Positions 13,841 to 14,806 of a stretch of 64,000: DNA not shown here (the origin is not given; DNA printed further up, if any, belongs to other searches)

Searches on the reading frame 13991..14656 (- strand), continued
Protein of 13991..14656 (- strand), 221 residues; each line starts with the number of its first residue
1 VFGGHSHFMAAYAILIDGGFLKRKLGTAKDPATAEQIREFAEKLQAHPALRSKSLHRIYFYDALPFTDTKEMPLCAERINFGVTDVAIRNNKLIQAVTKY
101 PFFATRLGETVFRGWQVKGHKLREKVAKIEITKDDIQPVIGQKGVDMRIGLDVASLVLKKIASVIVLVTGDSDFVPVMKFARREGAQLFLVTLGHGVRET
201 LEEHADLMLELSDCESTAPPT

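Call 91: find_encoding_contigs(protein=P0007, flank=5000, max_places=3)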
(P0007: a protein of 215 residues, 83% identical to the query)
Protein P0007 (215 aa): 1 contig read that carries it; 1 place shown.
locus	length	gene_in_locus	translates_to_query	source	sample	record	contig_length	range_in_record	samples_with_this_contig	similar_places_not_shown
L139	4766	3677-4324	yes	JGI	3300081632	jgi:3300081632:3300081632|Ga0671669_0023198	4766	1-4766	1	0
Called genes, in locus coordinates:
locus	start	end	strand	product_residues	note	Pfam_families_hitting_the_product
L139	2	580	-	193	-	?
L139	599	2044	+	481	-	PF02881:SRP54_N, PF00448:SRP54, PF02978:SRP_SPB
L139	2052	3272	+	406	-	PF01425:Amidase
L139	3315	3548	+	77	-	-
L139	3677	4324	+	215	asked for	PF01936:NYN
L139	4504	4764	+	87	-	?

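Call 92: find_encoding_contigs(protein=P0009, flank=6000, max_places=3)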
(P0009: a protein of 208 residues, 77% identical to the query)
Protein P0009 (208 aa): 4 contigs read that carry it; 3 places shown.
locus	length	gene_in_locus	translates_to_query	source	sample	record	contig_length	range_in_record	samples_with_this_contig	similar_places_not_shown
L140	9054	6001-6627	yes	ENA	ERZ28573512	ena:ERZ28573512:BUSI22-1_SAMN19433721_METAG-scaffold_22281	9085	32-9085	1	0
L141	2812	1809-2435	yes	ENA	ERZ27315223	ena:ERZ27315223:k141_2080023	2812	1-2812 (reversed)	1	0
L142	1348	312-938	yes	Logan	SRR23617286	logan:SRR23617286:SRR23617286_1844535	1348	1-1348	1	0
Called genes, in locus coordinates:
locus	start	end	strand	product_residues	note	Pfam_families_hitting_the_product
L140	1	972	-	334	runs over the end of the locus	?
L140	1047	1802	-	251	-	PF11249:DUF3047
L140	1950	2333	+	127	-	PF04379:DUF525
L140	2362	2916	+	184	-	-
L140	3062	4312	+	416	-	PF03562:MltA, PF06725:3D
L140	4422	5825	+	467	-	PF00211:Guanylate_cyc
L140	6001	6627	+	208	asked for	PF01936:NYN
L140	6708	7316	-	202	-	PF07929:PRiA4_ORF3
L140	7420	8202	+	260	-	-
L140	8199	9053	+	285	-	?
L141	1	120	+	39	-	?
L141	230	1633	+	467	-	PF00211:Guanylate_cyc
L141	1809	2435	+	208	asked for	PF01936:NYN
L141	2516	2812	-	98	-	?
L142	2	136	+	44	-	?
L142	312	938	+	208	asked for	PF01936:NYN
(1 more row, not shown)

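Call 93: find_encoding_contigs(protein=P0012, flank=5000, max_places=3)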
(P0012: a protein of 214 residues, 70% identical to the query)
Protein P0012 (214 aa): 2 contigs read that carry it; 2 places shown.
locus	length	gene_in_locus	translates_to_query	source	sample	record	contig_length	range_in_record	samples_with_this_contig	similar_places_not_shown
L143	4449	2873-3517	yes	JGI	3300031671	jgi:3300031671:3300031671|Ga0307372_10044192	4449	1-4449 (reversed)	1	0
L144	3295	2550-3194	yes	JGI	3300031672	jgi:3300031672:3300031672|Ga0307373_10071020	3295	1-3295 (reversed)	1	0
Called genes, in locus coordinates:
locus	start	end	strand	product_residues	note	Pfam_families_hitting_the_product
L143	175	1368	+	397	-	PF13356:Arm-DNA-bind_3, PF22022:Phage_int_M, PF00589:Phage_integrase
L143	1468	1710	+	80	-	-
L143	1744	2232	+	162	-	-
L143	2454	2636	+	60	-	-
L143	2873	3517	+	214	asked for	PF01936:NYN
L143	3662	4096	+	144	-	-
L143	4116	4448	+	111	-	?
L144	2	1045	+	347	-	?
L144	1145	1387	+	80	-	-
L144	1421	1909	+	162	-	-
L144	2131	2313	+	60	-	-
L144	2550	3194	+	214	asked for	PF01936:NYN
